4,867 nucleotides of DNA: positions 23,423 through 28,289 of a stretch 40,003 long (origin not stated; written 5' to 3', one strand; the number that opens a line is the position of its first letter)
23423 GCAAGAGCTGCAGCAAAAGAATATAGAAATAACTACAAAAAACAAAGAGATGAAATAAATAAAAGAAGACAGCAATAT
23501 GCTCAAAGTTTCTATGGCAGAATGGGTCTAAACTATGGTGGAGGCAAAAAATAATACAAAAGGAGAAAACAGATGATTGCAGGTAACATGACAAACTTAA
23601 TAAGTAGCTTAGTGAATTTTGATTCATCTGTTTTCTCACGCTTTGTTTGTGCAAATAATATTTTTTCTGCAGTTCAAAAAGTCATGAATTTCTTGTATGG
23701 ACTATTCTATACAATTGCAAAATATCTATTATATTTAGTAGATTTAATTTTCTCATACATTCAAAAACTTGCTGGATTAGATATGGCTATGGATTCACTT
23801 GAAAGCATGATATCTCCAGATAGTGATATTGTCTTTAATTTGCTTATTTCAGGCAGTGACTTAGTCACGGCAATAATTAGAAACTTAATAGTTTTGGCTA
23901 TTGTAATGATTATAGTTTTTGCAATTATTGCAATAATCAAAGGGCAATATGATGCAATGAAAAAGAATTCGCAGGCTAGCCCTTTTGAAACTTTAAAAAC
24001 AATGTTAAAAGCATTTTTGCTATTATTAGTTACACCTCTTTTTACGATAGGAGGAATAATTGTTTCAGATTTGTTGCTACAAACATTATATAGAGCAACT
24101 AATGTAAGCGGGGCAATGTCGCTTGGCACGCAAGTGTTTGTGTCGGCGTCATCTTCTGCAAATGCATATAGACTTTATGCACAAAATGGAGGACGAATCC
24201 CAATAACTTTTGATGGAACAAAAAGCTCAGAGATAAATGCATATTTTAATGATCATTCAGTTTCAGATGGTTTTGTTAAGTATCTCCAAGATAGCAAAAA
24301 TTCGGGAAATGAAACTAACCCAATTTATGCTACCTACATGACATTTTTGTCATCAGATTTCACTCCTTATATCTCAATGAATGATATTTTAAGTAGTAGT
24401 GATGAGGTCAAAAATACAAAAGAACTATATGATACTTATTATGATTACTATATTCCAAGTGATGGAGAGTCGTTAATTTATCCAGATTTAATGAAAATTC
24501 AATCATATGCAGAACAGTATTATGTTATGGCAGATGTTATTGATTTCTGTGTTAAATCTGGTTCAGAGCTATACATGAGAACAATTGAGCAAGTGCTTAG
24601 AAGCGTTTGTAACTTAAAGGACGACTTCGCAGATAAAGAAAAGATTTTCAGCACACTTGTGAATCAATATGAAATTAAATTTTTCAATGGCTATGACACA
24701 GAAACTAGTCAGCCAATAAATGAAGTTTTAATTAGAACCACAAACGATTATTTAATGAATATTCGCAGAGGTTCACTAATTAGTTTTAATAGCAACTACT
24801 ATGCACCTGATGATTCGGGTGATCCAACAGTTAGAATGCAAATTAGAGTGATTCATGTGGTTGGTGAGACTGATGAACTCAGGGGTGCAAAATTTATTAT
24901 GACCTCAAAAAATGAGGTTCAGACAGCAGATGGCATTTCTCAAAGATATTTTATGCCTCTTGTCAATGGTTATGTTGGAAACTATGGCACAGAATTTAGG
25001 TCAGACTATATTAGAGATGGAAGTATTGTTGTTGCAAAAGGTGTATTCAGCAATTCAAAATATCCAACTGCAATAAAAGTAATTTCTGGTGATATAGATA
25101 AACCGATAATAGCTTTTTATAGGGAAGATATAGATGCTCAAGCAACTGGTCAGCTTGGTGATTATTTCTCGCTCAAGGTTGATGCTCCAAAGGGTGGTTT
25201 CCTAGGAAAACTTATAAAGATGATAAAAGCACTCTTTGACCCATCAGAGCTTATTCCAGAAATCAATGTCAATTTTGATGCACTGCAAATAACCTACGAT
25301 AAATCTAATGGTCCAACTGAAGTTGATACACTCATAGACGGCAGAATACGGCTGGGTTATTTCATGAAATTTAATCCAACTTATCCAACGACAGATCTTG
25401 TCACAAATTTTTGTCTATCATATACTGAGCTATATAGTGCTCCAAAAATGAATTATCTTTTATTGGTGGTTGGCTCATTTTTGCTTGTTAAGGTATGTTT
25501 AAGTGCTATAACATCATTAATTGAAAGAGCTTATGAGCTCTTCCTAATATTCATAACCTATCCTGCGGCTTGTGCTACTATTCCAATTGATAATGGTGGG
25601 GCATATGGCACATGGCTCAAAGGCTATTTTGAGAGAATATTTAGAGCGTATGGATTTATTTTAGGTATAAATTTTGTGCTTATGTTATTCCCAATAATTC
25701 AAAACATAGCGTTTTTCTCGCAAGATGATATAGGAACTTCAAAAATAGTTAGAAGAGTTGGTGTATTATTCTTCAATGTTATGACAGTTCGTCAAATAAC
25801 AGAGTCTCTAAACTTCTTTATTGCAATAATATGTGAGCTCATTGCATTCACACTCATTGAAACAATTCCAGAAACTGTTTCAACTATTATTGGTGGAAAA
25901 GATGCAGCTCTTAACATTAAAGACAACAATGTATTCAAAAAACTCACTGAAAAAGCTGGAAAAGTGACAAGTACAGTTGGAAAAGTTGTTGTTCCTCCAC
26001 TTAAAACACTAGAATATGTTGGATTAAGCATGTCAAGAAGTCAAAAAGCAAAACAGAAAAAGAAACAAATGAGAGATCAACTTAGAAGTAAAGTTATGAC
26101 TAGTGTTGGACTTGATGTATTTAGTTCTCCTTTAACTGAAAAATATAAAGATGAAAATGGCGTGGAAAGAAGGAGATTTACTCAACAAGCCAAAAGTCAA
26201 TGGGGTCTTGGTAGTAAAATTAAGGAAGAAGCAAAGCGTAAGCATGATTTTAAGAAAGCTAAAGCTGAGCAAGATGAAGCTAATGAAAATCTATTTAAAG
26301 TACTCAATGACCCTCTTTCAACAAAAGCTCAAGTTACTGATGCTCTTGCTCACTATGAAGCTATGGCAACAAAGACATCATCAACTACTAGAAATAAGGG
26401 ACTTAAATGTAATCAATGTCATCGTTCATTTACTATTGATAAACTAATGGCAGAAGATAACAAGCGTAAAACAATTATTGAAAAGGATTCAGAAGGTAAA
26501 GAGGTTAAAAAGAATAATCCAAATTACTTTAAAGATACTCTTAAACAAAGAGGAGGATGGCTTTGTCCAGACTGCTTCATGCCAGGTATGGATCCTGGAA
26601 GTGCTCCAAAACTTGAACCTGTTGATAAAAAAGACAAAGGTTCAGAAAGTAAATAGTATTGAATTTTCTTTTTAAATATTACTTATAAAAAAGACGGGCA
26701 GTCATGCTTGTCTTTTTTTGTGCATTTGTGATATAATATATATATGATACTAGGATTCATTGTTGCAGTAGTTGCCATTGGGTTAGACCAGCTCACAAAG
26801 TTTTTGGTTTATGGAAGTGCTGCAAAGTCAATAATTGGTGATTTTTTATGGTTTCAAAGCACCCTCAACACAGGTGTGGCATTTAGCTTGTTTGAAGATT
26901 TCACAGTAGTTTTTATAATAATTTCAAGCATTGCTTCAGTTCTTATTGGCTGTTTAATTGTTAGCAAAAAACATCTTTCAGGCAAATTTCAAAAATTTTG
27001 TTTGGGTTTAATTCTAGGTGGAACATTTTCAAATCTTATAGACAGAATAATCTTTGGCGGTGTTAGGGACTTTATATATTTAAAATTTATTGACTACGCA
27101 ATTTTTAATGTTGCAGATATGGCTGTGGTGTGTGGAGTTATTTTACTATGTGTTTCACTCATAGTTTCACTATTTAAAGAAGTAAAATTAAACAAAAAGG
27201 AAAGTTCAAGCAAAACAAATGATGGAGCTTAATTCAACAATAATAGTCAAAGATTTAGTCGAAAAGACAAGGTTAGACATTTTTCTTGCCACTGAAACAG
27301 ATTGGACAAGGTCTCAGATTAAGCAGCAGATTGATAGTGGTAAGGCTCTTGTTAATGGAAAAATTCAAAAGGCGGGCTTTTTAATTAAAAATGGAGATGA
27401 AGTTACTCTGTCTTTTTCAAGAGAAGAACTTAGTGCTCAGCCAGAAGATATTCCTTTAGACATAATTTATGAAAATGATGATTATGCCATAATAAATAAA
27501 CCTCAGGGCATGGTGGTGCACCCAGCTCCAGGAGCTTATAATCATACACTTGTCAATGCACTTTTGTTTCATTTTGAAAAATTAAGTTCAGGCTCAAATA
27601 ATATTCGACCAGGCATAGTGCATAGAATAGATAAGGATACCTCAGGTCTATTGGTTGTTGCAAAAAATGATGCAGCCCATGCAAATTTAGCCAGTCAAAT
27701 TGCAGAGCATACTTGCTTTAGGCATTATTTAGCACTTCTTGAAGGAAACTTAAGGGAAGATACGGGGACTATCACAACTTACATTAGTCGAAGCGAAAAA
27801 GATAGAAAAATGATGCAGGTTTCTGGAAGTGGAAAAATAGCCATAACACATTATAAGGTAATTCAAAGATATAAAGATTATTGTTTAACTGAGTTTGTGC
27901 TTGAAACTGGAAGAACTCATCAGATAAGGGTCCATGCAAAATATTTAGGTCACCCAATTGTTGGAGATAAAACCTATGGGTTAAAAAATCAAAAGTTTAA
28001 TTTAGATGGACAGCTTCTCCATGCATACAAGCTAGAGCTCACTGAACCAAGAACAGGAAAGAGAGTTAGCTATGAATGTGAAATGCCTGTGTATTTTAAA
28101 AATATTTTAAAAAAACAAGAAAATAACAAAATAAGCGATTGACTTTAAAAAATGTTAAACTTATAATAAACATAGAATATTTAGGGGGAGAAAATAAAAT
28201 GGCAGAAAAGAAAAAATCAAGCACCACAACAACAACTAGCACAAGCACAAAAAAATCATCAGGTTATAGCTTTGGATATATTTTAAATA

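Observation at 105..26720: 26.6-kb operon with a VirB4-type ATPase among three giant paralogous membrane proteins: candidate non-canonical T4SS-derived envelope machine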

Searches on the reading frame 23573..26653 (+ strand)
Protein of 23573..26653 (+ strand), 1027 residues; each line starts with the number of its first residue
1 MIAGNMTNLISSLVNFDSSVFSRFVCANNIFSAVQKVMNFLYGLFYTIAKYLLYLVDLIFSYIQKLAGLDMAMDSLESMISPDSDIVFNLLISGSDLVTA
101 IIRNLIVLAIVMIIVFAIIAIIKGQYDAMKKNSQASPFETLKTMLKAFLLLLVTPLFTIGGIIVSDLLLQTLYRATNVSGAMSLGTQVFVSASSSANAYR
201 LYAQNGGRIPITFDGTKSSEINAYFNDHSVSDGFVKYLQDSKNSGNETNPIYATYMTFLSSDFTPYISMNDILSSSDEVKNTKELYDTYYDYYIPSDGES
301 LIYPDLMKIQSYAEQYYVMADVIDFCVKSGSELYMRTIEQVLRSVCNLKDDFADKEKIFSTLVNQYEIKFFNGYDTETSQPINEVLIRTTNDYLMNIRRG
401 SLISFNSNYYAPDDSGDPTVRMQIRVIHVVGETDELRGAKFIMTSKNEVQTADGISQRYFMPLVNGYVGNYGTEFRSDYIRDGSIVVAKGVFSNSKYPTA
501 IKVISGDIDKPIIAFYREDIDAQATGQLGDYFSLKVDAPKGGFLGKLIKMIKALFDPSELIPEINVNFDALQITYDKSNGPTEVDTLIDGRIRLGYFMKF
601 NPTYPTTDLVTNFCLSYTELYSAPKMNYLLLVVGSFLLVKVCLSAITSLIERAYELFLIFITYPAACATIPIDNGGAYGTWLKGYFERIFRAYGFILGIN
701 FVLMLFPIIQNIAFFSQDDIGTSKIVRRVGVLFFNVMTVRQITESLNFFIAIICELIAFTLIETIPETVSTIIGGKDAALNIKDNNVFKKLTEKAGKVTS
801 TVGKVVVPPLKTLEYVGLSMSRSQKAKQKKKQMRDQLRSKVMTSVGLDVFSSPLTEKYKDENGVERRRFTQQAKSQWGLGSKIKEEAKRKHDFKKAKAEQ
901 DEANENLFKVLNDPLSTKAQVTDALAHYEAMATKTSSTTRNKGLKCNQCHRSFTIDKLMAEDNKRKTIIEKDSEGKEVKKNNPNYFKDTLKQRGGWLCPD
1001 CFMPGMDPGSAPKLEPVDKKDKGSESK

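Call 3: search_protein_families(library=pfam, proteins=[window:23573-26653:+], max_evalue=0.01)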
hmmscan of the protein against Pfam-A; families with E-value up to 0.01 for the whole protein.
window:23573-26653:+ (1027 aa): 0 families

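Call 4: search_protein_families(library=ncbifam, proteins=[window:23573-26653:+], max_evalue=0.01)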
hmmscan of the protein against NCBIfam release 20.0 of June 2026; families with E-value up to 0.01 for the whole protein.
window:23573-26653:+ (1027 aa): 2 families
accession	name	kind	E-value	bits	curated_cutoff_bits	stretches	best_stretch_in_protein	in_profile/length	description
NF045848.1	MMCAP2_0566_fam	domain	6.2e-25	88.1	90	2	617-776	179-315/322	MMCAP2_0566 family conjugal transfer protein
NF045889.1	ICE_Mbov_0396_TM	equivalog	9.9e-15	54.8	70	2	617-747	166-298/306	Mbov_0396 family ICE element transmembrane protein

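Call 34: find_homologous_proteins(query=window:23573-26653:+, max_evalue=0.00001)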
Query window:23573-26653:+ (1027 aa): 42 proteins with E <= 0.00001 among 8000 candidates.
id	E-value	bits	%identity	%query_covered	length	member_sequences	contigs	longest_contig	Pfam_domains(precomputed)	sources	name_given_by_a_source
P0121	0.0e+0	2260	99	100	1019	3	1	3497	-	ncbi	-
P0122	0.0e+0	1482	67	100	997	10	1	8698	-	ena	-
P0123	0.0e+0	1173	55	99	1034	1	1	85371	-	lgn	-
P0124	0.0e+0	1114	54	95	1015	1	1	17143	-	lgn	-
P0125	0.0e+0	1039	52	96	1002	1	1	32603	-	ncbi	-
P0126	1.2e-189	651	40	89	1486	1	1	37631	-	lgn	-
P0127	1.3e-179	618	38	89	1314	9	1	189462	-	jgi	-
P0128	3.8e-177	610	42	76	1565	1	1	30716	-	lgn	-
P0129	3.2e-174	600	40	79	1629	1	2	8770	-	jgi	-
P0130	2.7e-172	594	39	92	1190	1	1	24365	-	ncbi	-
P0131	3.1e-170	587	37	88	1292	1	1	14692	-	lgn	-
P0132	2.3e-165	571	37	88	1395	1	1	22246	-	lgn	-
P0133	3.3e-163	563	36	85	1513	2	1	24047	-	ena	-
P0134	2.1e-162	561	40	75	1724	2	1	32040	-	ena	-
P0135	4.8e-156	540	38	82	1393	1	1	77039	-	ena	-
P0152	9.0e-127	443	33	89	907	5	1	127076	-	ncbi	-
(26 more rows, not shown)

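Call 35: find_encoding_contigs(protein=P0123, flank=10000, max_places=1)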
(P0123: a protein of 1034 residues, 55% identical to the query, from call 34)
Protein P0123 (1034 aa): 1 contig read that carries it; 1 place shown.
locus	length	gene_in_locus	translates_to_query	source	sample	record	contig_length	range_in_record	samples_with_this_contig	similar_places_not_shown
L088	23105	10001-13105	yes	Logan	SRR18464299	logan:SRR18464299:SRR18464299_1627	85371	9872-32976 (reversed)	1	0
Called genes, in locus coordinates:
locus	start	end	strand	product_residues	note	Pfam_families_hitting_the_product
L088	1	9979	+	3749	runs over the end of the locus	-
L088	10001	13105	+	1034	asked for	-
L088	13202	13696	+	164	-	PF01252:Peptidase_A8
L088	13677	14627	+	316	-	PF00849:PseudoU_synth_2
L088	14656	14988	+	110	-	-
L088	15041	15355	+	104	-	-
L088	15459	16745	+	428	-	PF05697:Trigger_N, PF00254:FKBP_C, PF05698:Trigger_C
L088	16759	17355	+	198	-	PF00574:CLP_protease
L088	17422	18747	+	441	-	PF06689:zf-C4_ClpX, PF01078:Mg_chelatase (faint), PF00004:AAA, PF07724:AAA_2, PF07728:AAA_5 (faint), PF10431:ClpB_D2-small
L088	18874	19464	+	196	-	PF03193:RsgA_GTPase (weak), PF00009:GTP_EFTU (faint), PF02421:FeoB_N, PF09439:SRPRB (weak), PF00350:Dynamin_N (faint), PF01926:MMR_HSR1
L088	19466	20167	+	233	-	PF00149:Metallophos, PF12850:Metallophos_2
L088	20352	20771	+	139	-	PF02381:MraZ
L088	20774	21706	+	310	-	PF01795:Methyltransf_5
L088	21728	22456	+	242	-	-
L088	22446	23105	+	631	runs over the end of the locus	PF03717:PBP_dimer, PF21922:PBP_dimer_2 (faint), PF00905:Transpeptidase, PF03793:PASTA (weak)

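Call 36: find_encoding_contigs(protein=P0127, flank=10000, max_places=1)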
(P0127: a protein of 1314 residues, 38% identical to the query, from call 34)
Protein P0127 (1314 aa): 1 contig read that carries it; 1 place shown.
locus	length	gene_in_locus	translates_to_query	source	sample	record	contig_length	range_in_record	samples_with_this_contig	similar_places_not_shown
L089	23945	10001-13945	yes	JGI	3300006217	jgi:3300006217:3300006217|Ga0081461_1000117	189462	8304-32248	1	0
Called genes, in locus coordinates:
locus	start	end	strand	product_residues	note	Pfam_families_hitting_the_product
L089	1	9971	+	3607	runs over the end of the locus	-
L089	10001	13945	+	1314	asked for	-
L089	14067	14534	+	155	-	PF01252:Peptidase_A8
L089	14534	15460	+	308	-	PF01479:S4 (weak), PF00849:PseudoU_synth_2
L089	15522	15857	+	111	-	-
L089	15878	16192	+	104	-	-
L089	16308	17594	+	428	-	PF05697:Trigger_N, PF00254:FKBP_C, PF05698:Trigger_C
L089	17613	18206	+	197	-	PF00574:CLP_protease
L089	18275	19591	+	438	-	PF06689:zf-C4_ClpX, PF01078:Mg_chelatase (faint), PF00004:AAA, PF07724:AAA_2, PF07728:AAA_5 (faint), PF10431:ClpB_D2-small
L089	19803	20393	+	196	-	PF03193:RsgA_GTPase (weak), PF02421:FeoB_N, PF09439:SRPRB (weak), PF00350:Dynamin_N (faint), PF01926:MMR_HSR1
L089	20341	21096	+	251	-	PF00149:Metallophos, PF12850:Metallophos_2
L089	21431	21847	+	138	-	PF02381:MraZ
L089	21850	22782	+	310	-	PF01795:Methyltransf_5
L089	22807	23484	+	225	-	-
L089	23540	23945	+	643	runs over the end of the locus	PF03717:PBP_dimer, PF00905:Transpeptidase, PF03793:PASTA (faint)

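Call 37: find_encoding_contigs(protein=P0152, flank=10000, max_places=1)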
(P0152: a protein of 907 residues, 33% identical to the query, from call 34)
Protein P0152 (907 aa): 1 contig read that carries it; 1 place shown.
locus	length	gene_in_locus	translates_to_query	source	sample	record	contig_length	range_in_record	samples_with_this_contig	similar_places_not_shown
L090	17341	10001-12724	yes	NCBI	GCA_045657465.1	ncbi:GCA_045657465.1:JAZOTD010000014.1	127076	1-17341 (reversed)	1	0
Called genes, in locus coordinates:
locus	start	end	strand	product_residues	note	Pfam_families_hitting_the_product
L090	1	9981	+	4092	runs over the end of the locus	-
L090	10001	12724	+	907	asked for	-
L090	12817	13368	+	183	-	PF01252:Peptidase_A8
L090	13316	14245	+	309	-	PF01479:S4, PF00849:PseudoU_synth_2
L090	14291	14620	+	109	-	-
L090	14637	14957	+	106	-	-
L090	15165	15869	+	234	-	PF00149:Metallophos, PF12850:Metallophos_2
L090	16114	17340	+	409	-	?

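Call 62: predict_structure(alignment_id=A2)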
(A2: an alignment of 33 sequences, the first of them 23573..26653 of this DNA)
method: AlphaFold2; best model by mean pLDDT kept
length: 1027 residues; sequences in the alignment: 33
mean_pLDDT: 69.0   pTM: 0.59
mean pLDDT of the five models: 69.0, 68.5, 65.2, 64.0, 62.9
residues with pLDDT >= 90: 119; 70-90: 457; 50-70: 257; < 50: 194
segments of 3 or more residues with pLDDT < 50: 1-29, 532-544, 561-564, 601-611, 778-834, 837-857, 868-883, 971-994, 1018-1027
pLDDT, mean of each block of 10 residues (from residue 1): 31 33 39 65 81 82 71 61 65 71 80 81 76 70 80 79 74 64 74 84 88 78 72 67 61 78 86 85 87 82 87 93 86 92 88 84 92 89 90 88 94 77 92 93 91 82 85 83 91 88 85 87 63 47 51 52 54 69 83 75 39 69 81 79 74 77 80 76 75 64 67 69 62 59 67 70 61 51 44 40 35 30 38 47 37 45 46 34 55 75 80 72 80 64 67 66 55 37 42 56 62 57 29
secondary structure, 60 per line:
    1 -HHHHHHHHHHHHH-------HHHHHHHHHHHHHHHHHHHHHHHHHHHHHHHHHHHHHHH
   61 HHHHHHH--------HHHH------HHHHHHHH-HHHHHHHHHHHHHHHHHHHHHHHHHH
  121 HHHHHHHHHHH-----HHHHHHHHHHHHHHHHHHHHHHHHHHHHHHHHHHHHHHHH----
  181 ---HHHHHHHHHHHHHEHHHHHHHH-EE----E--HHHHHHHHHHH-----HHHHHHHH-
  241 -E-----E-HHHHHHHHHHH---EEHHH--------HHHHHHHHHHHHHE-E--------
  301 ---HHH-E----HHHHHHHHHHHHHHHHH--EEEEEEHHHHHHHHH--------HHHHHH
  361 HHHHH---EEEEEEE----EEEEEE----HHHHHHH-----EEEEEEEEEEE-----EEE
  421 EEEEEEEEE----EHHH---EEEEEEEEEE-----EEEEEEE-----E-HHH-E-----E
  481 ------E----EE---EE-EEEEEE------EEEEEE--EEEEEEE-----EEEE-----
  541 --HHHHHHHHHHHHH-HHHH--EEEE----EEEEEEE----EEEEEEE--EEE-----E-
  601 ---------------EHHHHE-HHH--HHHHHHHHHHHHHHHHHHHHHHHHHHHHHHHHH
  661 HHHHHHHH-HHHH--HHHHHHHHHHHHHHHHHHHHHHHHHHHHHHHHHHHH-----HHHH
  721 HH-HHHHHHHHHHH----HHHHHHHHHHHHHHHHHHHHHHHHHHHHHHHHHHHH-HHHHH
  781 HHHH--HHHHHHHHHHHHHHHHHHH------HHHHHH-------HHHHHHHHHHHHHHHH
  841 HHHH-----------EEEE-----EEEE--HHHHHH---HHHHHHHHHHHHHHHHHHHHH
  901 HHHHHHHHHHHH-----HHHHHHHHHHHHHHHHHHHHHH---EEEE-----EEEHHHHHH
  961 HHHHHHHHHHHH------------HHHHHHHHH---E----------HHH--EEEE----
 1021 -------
elements in order (helices of 4 or more, strands of 3 or more residues): H2-14 H22-67 H76-79 H86-93 H95-131 H137-176 H184-196 H198-205 H216-226 H232-239 H250-260 H277-289 H313-329 E332-337 H338-346 H355-365 E369-375 E380-385 H390-396 E402-412 E418-429 E441-450 E456-462 E500-505 E512-517 E520-526 E532-535 H543-555 H557-560 E563-566 E571-577 E582-588 E591-593 H617-620 H628-668 H670-673 H676-711 H717-722 H724-734 H739-774 H776-784 H787-805 H812-817 H825-844 E856-859 E865-868 H871-876 H880-912 H918-939 E943-946 E952-954 H955-972 H985-993 E1013-1016

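Call 66: fold_search(model_id=the predicted structure, library=pdb)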
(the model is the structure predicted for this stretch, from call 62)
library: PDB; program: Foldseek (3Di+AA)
matches with E <= 10: 125; with E <= 0.001: 0
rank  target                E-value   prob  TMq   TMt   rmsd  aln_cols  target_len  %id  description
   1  5i6r                  1.7e-01  0.13  0.06  0.11  52.0       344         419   12  Crystal Structure of srGAP2 F-BARx WT Form-1 (released 2017-08-30)
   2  9go6_a                3.2e-01  0.03  0.06  0.10  37.8       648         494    9  Salmonella hook-filament junction complex (released 2025-04-09)
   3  5i7d_A                7.1e-01  0.13  0.07  0.15  51.5       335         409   10  Crystal Structure of srGAP2 F-BARx WT Form-2 (released 2017-08-30)
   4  8j07_t9               1.1e+00  0.06  0.06  0.08  34.1       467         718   11  96nm repeat of human respiratory doublet microtubule and associated axonemal complexes (released 2023-07-26)
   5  5u0p_V                1.6e+00  0.38  0.05  0.34  15.3       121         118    9  Cryo-EM structure of the transcriptional Mediator (released 2017-03-08)
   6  1cof                  1.7e+00  0.13  0.04  0.23  12.5        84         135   11  YEAST COFILIN, ORTHORHOMBIC CRYSTAL FORM (released 1997-04-01)
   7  6gv8                  1.8e+00  0.96  0.05  0.33  14.4        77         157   13  Characterization of extracellular matrix binding protein- (Embp)-mediated Staphylococcus epidermidis adherence to fibron (released 2019-07-03)
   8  8a1b                  1.8e+00  0.02  0.03  0.08  19.0       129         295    9  TraI trans-esterase domain from pKM101 (apo) (released 2022-07-13)
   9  6w6m_A                1.8e+00  0.01  0.04  0.08  34.5       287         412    9  Single particle cryoEM structure of V. cholerae Type IV competence pilus secretin PilQ (released 2020-10-14)
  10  9vuc_B                1.9e+00  0.10  0.06  0.17  32.5       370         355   12  channel B complex with 2 (released 2026-03-11)
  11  8d06_A                2.0e+00  0.99  0.06  0.77   1.8        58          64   17  Hallucinated C3 protein assembly HALC3_104 (released 2022-09-28)
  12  2q12                  2.0e+00  0.05  0.05  0.15  27.3       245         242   11  Crystal Structure of BAR domain of APPL1 (released 2007-08-14)
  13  8v2g_A                2.0e+00  0.04  0.05  0.11  32.2       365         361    9  Cryo-EM structure of the KCa2.2 channel in apo state (released 2025-04-23)
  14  9e5c_1t               2.0e+00  0.04  0.05  0.04  63.8       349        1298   13  Cryo-EM structure of 96 nm repeat of microtubule doublet from T. brucei flagellum (released 2025-03-12)
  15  5c5b_D                2.2e+00  0.05  0.05  0.10  31.5       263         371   10  Crystal Structure of Human APPL BAR-PH Heterodimer (released 2016-06-22)
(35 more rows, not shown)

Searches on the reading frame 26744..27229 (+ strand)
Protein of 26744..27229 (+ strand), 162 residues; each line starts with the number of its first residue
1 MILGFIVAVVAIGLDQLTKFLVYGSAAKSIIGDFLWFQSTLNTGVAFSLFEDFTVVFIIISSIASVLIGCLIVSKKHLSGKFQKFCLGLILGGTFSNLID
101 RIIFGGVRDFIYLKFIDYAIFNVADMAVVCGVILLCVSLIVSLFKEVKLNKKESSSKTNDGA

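Call 5: search_protein_families(library=pfam, proteins=[window:26744-27229:+], max_evalue=0.001)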
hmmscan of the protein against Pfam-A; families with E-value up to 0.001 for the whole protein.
window:26744-27229:+ (162 aa): 1 family
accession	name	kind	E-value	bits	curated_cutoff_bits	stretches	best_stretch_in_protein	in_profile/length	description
PF01252.23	Peptidase_A8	-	3.5e-32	112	25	1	7-140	1-141/142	Signal peptidase (SPase) II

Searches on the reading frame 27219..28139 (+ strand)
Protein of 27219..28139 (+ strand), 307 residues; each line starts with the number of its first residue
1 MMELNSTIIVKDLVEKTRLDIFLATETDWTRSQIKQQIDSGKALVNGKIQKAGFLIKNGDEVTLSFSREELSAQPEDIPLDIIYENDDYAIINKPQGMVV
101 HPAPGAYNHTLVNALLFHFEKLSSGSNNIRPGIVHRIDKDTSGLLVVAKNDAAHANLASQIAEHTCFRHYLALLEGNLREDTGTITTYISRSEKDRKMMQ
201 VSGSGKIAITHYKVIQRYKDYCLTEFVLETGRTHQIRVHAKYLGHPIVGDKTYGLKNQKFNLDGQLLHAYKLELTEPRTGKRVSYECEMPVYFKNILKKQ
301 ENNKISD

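Call 5: search_protein_families(library=pfam, proteins=[window:27219-28139:+], max_evalue=0.001)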
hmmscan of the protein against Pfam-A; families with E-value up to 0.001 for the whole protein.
window:27219-28139:+ (307 aa): 2 families
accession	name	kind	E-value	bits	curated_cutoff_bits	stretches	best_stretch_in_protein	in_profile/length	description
PF00849.27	PseudoU_synth_2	-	5.3e-34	118.1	26.8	1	88-240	1-150/152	RNA pseudouridylate synthase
PF01479.30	S4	-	4.4e-08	33.2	22.8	1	18-62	2-48/48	S4 domain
